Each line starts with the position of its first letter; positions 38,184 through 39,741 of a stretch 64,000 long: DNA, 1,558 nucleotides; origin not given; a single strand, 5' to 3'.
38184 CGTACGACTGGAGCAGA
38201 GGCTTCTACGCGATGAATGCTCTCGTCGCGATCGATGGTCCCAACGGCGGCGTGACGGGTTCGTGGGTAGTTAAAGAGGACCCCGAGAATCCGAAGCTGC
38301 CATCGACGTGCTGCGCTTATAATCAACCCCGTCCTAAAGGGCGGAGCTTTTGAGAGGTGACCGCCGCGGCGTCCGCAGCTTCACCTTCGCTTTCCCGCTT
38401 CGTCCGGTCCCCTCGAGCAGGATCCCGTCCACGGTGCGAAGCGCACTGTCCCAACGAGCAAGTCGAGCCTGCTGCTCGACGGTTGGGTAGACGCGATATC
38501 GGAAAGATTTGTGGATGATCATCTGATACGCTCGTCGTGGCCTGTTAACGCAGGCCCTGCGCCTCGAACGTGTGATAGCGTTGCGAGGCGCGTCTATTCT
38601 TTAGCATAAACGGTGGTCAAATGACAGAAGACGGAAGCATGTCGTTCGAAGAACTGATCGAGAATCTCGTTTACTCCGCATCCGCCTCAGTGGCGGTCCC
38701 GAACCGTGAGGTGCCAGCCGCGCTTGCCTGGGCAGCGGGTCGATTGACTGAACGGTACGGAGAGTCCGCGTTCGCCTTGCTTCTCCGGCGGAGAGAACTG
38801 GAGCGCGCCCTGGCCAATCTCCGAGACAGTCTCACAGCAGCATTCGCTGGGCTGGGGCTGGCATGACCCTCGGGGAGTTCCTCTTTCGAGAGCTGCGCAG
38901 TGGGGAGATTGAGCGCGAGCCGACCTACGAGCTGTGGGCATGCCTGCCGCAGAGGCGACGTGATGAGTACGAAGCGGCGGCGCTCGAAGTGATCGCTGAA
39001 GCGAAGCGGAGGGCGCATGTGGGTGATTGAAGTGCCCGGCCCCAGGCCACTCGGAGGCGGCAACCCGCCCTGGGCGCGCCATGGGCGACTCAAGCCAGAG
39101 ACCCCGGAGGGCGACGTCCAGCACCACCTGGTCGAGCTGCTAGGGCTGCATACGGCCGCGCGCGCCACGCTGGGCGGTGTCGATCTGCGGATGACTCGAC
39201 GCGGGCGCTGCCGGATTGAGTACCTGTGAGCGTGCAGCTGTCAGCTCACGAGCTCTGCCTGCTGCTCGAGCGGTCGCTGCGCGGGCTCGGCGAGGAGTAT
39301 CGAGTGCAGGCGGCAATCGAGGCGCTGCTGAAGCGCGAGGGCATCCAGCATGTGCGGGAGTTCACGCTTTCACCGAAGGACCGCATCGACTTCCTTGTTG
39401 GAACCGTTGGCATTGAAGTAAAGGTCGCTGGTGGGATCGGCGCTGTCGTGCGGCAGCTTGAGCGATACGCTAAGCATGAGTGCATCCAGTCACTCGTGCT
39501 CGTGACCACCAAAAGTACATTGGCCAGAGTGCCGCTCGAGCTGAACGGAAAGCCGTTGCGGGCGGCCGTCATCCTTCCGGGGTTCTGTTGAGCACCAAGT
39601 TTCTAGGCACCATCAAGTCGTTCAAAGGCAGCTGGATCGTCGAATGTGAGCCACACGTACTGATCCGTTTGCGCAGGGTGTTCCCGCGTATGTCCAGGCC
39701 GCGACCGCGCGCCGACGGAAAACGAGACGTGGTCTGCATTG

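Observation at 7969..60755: Dispersed 16-bp palindrome GGTCA-N2-TGACC at gene junctions, reminiscent of a stoperator or start-associated sequence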

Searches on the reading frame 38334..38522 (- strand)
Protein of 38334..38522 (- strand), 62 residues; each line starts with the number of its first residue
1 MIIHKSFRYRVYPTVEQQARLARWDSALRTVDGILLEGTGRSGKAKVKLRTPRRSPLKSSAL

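Call 65: search_protein_families(library=pfam, proteins=[window:38334-38522:-], max_evalue=0.1)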
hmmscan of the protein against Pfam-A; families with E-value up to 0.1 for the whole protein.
window:38334-38522:- (62 aa): 1 family
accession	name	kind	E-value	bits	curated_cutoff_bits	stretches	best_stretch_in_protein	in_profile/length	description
PF12323.14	HTH_OrfB_IS605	-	6.2e-07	29.2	21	1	1-30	1-29/47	Helix-turn-helix domain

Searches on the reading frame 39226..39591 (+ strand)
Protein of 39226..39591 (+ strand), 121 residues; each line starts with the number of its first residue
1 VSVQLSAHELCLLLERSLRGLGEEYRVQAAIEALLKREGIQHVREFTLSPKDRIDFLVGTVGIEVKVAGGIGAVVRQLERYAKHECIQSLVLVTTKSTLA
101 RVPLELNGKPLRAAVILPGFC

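Call 39: find_related_loci(query=window:39226-39591:+, collection=viral_contigs, flank=10000)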
Query window:39226-39591:+ (121 aa) in viral_contigs; peptide patterns used: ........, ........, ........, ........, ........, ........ (x = any residue, [..] = any of these).
21 stretches matched a pattern; 7 encode a relative of the query (tblastn E <= 1e-3); 7 distinct loci.
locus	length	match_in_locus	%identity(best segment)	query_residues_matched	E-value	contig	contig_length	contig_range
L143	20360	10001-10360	86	1-120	2e-65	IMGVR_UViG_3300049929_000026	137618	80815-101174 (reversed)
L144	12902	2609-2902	46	13-111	7e-22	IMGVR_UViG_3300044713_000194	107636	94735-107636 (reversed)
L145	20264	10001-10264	51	23-111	3e-20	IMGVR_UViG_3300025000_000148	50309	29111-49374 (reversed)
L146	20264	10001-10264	51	23-111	3e-20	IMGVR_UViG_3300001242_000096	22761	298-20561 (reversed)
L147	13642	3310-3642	43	4-111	1e-17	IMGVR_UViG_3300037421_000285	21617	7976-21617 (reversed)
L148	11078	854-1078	53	44-119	1e-16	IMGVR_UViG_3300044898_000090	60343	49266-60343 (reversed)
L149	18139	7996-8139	56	53-98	6e-9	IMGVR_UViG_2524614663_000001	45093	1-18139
